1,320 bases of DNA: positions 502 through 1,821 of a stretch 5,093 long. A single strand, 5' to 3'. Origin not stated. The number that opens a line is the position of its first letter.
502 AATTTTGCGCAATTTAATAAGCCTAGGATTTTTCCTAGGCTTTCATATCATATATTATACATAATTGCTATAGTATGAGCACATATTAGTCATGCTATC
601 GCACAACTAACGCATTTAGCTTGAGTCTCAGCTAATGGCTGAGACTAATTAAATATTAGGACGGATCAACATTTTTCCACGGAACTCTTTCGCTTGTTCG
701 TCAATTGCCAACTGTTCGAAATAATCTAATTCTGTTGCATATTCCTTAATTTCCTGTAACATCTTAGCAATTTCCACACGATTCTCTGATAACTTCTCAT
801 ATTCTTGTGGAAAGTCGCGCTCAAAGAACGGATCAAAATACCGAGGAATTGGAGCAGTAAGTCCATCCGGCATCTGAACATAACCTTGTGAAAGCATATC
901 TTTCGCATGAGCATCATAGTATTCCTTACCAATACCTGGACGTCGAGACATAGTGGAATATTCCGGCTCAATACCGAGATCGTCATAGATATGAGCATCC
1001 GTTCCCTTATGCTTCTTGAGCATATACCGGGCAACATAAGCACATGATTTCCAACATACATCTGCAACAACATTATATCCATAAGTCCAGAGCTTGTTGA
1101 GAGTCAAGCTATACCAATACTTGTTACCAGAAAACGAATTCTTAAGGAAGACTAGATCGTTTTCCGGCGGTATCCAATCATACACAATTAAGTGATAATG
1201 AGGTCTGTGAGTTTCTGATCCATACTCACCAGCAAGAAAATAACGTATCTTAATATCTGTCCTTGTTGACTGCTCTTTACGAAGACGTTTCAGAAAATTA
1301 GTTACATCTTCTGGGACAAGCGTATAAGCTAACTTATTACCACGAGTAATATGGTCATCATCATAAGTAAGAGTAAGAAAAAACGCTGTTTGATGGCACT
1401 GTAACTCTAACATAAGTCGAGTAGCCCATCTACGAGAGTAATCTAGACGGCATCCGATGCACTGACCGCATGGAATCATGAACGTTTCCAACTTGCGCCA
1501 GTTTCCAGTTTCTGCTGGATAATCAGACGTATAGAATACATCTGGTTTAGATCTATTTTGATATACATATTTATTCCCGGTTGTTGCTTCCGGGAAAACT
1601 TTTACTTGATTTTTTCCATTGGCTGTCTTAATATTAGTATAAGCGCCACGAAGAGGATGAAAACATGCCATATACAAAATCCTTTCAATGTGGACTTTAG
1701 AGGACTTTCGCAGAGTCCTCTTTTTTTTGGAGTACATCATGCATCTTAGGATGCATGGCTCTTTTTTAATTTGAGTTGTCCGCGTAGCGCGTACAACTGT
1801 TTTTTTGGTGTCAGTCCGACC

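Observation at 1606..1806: Antisense-oriented terminators opposite the rep start: possible countertranscript control of VP4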

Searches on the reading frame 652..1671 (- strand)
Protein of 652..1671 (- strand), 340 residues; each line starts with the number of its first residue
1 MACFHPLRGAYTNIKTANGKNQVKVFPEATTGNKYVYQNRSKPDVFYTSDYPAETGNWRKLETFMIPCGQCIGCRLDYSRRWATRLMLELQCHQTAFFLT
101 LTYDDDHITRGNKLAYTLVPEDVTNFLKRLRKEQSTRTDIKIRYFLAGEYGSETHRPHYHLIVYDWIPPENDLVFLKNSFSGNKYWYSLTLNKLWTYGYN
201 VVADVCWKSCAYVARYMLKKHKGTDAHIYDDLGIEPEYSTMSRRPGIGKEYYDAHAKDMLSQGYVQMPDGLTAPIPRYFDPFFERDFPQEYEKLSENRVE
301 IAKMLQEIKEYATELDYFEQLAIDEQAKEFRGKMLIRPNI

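Call 20: find_related_loci(query=window:652-1671:-, collection=viral_contigs, flank=6000)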
Query window:652-1671:- (340 aa) in viral_contigs; peptide patterns used: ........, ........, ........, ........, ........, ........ (x = any residue, [..] = any of these).
12 stretches matched a pattern; 11 encode a relative of the query (tblastn E <= 1e-3); 11 distinct loci.
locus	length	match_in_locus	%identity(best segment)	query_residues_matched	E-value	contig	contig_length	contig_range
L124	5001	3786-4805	87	1-340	0e+0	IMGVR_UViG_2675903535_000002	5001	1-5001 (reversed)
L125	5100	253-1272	82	1-340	0e+0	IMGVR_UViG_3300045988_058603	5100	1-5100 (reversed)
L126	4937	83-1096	81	1-338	0e+0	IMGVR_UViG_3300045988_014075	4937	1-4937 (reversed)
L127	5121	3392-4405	81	1-338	0e+0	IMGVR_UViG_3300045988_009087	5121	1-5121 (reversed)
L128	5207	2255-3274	79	1-340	0e+0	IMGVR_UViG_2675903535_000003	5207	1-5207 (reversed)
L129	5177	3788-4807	79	1-340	0e+0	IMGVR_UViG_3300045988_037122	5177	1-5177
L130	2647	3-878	93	49-340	0e+0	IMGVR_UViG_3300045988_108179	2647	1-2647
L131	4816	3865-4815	81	1-317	0e+0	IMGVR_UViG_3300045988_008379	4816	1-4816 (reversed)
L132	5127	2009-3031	75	1-340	0e+0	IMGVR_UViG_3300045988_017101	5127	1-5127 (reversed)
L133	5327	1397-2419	75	1-340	0e+0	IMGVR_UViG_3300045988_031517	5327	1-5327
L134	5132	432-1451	74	1-339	0e+0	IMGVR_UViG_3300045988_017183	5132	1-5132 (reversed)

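Call 38: find_related_loci(query=A1, collection=viral_contigs, flank=6000)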
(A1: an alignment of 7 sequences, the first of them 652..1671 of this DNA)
Query A1 (340 aa) in viral_contigs; peptide patterns used: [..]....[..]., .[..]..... (x = any residue, [..] = any of these).
54 stretches matched a pattern; 17 encode a relative of the query (tblastn E <= 1e-3); 17 distinct loci.
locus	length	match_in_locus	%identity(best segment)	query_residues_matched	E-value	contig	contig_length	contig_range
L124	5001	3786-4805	87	1-340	0e+0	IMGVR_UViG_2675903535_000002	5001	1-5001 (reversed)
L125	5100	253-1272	82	1-340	0e+0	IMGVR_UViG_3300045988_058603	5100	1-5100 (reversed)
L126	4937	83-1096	81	1-338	0e+0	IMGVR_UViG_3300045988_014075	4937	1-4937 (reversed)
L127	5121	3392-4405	81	1-338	0e+0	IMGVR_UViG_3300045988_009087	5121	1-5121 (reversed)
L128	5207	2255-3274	79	1-340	0e+0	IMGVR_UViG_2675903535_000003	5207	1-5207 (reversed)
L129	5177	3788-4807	79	1-340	0e+0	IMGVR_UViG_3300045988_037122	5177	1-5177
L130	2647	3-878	93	49-340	0e+0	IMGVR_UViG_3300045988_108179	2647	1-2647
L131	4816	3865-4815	81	1-317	0e+0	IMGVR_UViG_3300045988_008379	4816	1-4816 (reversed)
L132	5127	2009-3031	75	1-340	0e+0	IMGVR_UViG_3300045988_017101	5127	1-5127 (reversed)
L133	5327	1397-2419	75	1-340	0e+0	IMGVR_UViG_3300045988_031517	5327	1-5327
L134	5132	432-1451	74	1-339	0e+0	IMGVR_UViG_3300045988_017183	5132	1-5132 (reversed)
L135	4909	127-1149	72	1-340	4e-177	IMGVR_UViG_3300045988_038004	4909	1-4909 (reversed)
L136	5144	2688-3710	66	1-340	5e-166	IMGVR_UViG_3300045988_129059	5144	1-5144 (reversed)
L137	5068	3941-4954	40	1-337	2e-71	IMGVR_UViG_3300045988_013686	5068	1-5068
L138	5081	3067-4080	40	1-337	7e-71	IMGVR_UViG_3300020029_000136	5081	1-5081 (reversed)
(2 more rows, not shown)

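Call 39: find_related_loci(query=A1, collection=metagenome_contigs, flank=6000)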
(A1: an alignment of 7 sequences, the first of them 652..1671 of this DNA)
Query A1 (340 aa) in metagenome_contigs; peptide patterns used: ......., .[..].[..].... (x = any residue, [..] = any of these).
378 stretches matched a pattern; 19 encode a relative of the query (tblastn E <= 1e-3); 19 distinct loci.
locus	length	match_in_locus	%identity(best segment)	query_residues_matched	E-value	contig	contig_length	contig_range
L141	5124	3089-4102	82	1-338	0e+0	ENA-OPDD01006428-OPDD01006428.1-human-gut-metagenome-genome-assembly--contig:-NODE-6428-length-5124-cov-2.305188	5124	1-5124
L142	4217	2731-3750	81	1-340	0e+0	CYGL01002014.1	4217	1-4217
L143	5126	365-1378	81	1-338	0e+0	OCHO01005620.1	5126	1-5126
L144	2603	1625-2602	79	1-326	0e+0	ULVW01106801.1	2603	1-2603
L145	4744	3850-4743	83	1-298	0e+0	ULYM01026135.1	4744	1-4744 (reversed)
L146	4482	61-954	81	1-298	0e+0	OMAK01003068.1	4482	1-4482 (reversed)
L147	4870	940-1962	72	1-340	2e-180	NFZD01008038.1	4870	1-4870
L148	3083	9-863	83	56-340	0e+0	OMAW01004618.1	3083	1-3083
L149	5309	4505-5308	71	1-267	1e-132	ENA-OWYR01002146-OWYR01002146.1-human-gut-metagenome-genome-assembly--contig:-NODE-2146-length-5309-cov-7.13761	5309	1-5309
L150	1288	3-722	73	101-339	1e-129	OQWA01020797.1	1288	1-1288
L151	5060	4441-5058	66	1-205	1e-92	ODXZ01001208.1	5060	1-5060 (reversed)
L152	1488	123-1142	43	1-337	7e-87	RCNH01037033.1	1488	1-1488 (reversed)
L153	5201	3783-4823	35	1-328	7e-51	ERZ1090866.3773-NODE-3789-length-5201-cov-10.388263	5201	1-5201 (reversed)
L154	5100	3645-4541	34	1-337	3e-49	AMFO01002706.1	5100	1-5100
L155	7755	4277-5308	34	1-328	1e-46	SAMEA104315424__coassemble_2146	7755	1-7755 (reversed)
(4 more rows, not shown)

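Call 40: search_dna_similar(query=window:652-1671:-, collection=phages, mode=protein, max_rows=40)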
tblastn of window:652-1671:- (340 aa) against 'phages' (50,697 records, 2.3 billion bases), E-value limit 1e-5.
Records with a match: 3647; places in all: 3664; records where one place covers at least 80% of the query: 1121.
Best place of each record, by identity: 60-80% 2; <60% 3645.
By first word of the organism name: bajarodmic 1066; Microviridae 973; Dulem 415; Microvirus 144; Dipodfec 109; Blackfly 107; Tortoise 105; Capybara 104; Gokushovirus 88; Sigmofec 77; and 34 more.
By host as written in the record: - 1389; Peromyscus fraterculus 531; Ciona robusta 254; Varecia variegata 187; Austrosimulium ungulatum 107; Gopherus morafkai 105; Hydrochoerus hydrochaeris 104; Homo sapiens 98; and 76 more.
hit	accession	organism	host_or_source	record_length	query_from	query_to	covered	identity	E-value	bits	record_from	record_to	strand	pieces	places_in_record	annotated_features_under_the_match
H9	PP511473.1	Dulem virus 137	Varecia variegata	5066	1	340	100%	72.7%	5e-175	533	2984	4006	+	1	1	replication initiator protein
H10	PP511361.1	Dulem virus 137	Eulemur coronatus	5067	1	340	100%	72.7%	5e-175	533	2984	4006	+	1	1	replication initiator protein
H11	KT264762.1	Gokushovirus WZ-2015a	cat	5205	1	338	99%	41.7%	1e-57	292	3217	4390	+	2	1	VP4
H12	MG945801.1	Microviridae sp.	pig feces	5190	1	337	99%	41.6%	3e-69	239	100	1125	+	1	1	similar to VP4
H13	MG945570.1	Microviridae sp.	pig feces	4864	1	337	99%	40.9%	5e-66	230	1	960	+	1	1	similar to VP4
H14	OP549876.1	Microvirus sp.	Homo sapiens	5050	1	340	100%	40.2%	9e-68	235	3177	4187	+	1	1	replication initiation protein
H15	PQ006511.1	bajarodmic virus 397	Peromyscus fraterculus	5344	1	337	99%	39.8%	5e-61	216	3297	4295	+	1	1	replication initiator protein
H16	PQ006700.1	bajarodmic virus 528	Neotoma bryanti feces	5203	1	340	100%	39.4%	4e-64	225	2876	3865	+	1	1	replication initiator protein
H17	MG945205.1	Microviridae sp.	pig feces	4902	1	340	100%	39.4%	6e-64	224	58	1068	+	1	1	similar to VP4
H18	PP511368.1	Dulem virus 112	Eulemur coronatus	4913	1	337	99%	39.7%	3e-66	231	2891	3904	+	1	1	replication initiator protein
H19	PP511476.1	Dulem virus 112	Varecia variegata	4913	1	337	99%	39.7%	3e-66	231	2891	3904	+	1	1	replication initiator protein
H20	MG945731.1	Microviridae sp.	pig feces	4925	1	337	99%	39.6%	7e-67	233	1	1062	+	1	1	similar to VP4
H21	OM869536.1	Sigmofec virus UA08Rod_5667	Sigmodon arizonae feces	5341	1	337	99%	39.6%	2e-59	211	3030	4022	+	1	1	replication initiator protein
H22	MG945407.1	Microviridae sp.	pig feces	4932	1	337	99%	39.5%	7e-70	241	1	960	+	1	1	similar to VP4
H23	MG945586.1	Microviridae sp.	pig feces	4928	1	337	99%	39.5%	3e-65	228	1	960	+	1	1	similar to VP4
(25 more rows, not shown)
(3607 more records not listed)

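Call 70: search_protein_families(library=pfam, proteins=[window:652-1671:-], max_evalue=0.01)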
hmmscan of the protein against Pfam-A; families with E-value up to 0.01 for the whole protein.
window:652-1671:- (340 aa): 1 family
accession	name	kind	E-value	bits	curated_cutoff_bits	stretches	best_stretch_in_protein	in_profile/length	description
PF23343.2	REP_ORF2-G2P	-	3.2e-20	72.7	27.8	1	97-220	2-98/99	Replication-associated protein ORF2/G2P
